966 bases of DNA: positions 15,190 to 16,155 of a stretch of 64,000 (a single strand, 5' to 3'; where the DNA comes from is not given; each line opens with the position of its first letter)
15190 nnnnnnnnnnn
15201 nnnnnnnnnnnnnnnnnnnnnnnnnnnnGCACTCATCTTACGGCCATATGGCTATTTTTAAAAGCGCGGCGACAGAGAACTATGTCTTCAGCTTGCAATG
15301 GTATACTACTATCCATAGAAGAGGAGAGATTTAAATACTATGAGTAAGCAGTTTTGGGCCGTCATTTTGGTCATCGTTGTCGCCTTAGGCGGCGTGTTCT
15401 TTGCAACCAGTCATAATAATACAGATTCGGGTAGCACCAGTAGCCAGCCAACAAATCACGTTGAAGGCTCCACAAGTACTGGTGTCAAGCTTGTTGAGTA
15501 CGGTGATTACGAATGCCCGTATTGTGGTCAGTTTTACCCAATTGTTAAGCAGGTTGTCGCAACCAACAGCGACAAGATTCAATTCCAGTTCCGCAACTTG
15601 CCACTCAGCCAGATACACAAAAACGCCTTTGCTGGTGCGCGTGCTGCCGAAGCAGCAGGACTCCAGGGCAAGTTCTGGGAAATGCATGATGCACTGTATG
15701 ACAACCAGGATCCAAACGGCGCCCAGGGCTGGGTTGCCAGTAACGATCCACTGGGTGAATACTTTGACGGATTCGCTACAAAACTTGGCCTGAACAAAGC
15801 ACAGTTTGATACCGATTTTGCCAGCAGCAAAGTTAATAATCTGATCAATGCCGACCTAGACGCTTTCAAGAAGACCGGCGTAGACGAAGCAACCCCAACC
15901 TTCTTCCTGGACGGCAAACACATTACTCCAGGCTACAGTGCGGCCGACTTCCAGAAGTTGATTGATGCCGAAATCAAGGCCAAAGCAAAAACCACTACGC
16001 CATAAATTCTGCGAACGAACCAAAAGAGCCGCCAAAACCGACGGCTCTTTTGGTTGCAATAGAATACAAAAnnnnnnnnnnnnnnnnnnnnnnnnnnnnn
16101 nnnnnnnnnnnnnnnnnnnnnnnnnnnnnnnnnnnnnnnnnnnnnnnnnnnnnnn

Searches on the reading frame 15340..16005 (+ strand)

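Call 120: search_protein_families(library=pfam, proteins=[window:15340-16005:+], max_evalue=0.001)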
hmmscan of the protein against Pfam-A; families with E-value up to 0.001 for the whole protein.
window:15340-16005:+ (221 aa): 2 families
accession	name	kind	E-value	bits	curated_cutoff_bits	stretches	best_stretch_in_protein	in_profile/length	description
PF13462.12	Thioredoxin_4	-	1.6e-24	87.4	23.2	1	36-210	2-165/165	Thioredoxin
PF01323.26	DSBA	-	1.5e-12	48.2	25.6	1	51-205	2-187/191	DSBA-like thioredoxin domain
